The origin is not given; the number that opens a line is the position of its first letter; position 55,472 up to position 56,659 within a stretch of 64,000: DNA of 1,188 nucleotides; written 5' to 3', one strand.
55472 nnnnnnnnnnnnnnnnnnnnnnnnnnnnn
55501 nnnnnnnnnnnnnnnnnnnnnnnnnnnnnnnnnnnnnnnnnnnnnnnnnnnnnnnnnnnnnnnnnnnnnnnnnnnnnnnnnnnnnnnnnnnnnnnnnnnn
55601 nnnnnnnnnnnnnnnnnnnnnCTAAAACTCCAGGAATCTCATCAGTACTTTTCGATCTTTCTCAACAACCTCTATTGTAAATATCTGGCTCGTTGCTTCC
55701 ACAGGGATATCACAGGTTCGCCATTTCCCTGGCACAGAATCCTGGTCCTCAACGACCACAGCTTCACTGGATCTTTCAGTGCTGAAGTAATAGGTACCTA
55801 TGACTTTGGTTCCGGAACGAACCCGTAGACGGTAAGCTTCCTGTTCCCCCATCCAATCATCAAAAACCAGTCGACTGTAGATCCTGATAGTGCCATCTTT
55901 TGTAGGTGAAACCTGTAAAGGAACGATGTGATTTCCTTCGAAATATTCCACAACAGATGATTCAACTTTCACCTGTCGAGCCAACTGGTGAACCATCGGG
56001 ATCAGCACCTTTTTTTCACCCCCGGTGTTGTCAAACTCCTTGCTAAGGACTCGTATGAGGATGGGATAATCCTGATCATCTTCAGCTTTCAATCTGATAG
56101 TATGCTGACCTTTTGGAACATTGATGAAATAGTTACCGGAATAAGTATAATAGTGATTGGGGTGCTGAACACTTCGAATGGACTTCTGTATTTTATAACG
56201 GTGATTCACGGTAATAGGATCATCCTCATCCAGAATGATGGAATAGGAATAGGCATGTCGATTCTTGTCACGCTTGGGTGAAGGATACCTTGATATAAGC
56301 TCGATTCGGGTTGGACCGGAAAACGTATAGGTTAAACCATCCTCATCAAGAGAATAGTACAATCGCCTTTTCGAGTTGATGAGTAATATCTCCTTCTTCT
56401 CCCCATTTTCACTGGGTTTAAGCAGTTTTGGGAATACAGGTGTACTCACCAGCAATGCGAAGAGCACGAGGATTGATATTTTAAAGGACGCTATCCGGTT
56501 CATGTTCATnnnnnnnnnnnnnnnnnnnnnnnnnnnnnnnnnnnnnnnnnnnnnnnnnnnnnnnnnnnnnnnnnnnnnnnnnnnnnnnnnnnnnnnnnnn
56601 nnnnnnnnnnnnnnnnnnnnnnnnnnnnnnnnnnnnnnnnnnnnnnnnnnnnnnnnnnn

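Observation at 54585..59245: PgsA-less poly-gamma-glutamate synthase module chained to a secreted protein and an outer-membrane barrel: candidate PGA export route in a diderm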

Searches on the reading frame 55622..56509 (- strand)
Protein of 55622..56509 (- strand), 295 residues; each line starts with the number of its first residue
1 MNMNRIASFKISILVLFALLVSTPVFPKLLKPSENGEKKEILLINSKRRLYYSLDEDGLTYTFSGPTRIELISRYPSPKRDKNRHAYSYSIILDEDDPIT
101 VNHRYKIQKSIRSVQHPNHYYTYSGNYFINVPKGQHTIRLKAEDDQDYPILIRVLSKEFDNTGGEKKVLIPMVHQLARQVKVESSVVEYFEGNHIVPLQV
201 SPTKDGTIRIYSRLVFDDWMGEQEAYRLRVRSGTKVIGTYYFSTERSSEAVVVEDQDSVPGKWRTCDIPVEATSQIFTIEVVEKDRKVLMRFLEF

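Call 3: search_protein_families(library=pfam, proteins=[window:55622-56509:-], max_evalue=0.01)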
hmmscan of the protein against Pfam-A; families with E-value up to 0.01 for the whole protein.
window:55622-56509:- (295 aa): 0 families

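Call 4: search_protein_families(library=ncbifam, proteins=[window:55622-56509:-], max_evalue=0.01)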
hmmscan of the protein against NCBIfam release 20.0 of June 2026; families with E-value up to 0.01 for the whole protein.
window:55622-56509:- (295 aa): 0 families

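Call 6: find_homologous_proteins(query=window:55622-56509:-)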
Query window:55622-56509:- (295 aa): 552 proteins with E <= 0.001 among 1290 candidates; the best 120 are listed.
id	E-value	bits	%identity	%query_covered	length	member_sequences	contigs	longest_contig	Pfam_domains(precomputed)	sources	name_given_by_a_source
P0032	2.7e-193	658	100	100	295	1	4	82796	-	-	-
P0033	9.9e-128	443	68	99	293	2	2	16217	-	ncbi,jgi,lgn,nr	ncbi:MAG: hypothetical protein HQ509_06060 [Candidatus Marinimicrobia bacterium]|nr:hypothetical pro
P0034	1.5e-111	390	60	99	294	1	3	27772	-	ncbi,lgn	ncbi:MAG: hypothetical protein ACE5D8_06050 [Fidelibacterota bacterium]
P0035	1.0e-108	381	57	99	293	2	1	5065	-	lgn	-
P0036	4.1e-107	376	56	99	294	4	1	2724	-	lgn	-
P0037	2.3e-105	370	58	95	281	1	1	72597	-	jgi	jgi:hypothetical protein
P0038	1.2e-96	341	51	99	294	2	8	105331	-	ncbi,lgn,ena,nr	ncbi:MAG: hypothetical protein ISR83_02735 [Candidatus Marinimicrobia bacterium]|nr:hypothetical pro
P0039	7.7e-96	339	53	99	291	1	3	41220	-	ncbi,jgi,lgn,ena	-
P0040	8.9e-96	338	52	99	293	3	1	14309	-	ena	-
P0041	9.0e-96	338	53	99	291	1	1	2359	-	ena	-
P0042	1.1e-95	338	52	99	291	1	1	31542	-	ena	-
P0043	1.4e-95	338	48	100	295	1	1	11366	-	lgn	-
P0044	2.6e-95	337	52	96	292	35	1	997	-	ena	-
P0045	2.8e-95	337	49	99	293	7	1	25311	-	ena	-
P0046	5.1e-95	336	54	99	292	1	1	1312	-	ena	-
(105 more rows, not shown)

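Call 25: predict_structure(alignment_id=A2)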
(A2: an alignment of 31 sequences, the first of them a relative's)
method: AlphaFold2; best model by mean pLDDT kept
length: 295 residues; sequences in the alignment: 31
mean_pLDDT: 87.4   pTM: 0.70
mean pLDDT of the five models: 87.4, 86.8, 86.1, 85.9, 84.5
residues with pLDDT >= 90: 148; 70-90: 126; 50-70: 19; < 50: 2
segments of 3 or more residues with pLDDT < 50: none
pLDDT, mean of each block of 10 residues (from residue 1): 66 72 69 95 91 94 91 92 90 91 90 91 90 93 89 88 77 82 87 93 89 92 92 89 87 86 88 85 94 92
secondary structure, 60 per line:
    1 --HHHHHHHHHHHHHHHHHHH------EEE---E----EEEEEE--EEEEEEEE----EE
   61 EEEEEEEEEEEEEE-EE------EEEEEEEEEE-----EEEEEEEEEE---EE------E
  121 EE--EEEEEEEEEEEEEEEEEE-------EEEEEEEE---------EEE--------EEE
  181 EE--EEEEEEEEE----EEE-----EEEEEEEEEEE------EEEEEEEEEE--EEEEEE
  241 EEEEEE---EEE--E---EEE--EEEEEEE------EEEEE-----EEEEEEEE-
elements in order: H3-21 E28-30 E39-44 E47-54 E59-74 E84-93 E99-108 E120-122 E125-142 E150-157 E167-169 E178-182 E185-193 E198-200 E206-216 E223-232 E235-246 E250-252 E259-261 E264-270 E277-281 E287-294

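Call 28: fold_search(model_id=the predicted structure, library=pdb)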
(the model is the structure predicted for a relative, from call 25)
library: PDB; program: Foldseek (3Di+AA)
matches with E <= 10: 1301; with E <= 0.001: 27
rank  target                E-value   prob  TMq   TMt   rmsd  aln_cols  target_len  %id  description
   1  2ygm_B                7.5e-06  1.00  0.24  0.21  16.1       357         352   11  THE X-RAY CRYSTAL STRUCTURE OF TANDEM CBM51 MODULES OF SP3GH98, THE FAMILY 98 GLYCOSIDE HYDROLASE FROM STREPTOCOCCUS P (released 2011-06-22)
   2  4xup_D                1.5e-05  1.00  0.21  0.20  20.1       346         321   10  Structure of the N-terminal CBM22-1-CBM22-2 tandem domain from Paenibacillus barcinonensis Xyn10C (released 2015-06-03)
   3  4xup_A                1.6e-05  1.00  0.22  0.20  18.7       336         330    9  Structure of the N-terminal CBM22-1-CBM22-2 tandem domain from Paenibacillus barcinonensis Xyn10C (released 2015-06-03)
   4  4xup_B                3.1e-05  0.99  0.20  0.19  21.6       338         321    9  Structure of the N-terminal CBM22-1-CBM22-2 tandem domain from Paenibacillus barcinonensis Xyn10C (released 2015-06-03)
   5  4xup_F                3.4e-05  0.99  0.22  0.20  21.9       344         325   10  Structure of the N-terminal CBM22-1-CBM22-2 tandem domain from Paenibacillus barcinonensis Xyn10C (released 2015-06-03)
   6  5x7o_A                5.5e-05  1.00  0.25  0.07  20.5       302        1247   12  Crystal structure of Paenibacillus sp. 598K alpha-1,6-glucosyltransferase (released 2017-07-26)
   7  4zch_B                6.7e-05  1.00  0.24  0.19  16.2       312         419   10  Single-chain human APRIL-BAFF-BAFF Heterotrimer (released 2015-05-13)
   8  7js4                  8.5e-05  1.00  0.25  0.09  18.9       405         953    8  The structure of the M60 catalytic domain with the CBM51-1 and CBM51-2 domains from Clostridium perfringens ZmpB (released 2021-02-03)
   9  4qaw_C                8.5e-05  0.99  0.22  0.14  18.8       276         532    9  Structure of modular Xyn30D from Paenibacillus barcinonensis (released 2014-10-08)
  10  7zgn_B                1.4e-04  1.00  0.26  0.16  19.5       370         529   10  Plant/insect N-glycan active PNGase (released 2022-09-07)
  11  4qaw_D                1.6e-04  0.99  0.25  0.15  19.2       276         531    9  Structure of modular Xyn30D from Paenibacillus barcinonensis (released 2014-10-08)
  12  4qaw_E                1.9e-04  0.97  0.21  0.13  19.2       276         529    9  Structure of modular Xyn30D from Paenibacillus barcinonensis (released 2014-10-08)
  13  6vls_A                2.6e-04  0.99  0.22  0.08  21.1       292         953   10  Structure of C-terminal fragment of Vip3A toxin (released 2020-07-22)
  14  9lwg_A                2.7e-04  0.99  0.24  0.14  18.0       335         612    9  Zebrafish ovum lysosomal peptide:N-glycanase (released 2025-12-24)
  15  5b4x_C                3.6e-04  0.99  0.24  0.12  19.6       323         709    9  Crystal structure of the ApoER2 ectodomain in complex with the Reelin R56 fragment (released 2017-04-26)
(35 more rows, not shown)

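Call 31: search_protein_families(library=pfam, proteins=[window:55622-56509:-], max_evalue=10)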
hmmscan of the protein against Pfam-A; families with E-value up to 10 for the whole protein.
window:55622-56509:- (295 aa): 2 families
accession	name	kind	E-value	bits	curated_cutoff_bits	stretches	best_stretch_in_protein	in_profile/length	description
PF14347.11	DUF4399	-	0.11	13.3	28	1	106-158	33-85/91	Domain of unknown function (DUF4399)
PF12788.12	YmaF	-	0.13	13.2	27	1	80-142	17-79/97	YmaF family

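Call 33: search_solved_structures(query=A2, max_evalue=1)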
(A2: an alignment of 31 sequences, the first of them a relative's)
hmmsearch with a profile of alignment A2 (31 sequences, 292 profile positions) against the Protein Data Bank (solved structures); distinct sequences matched with E-value up to 1: 0.
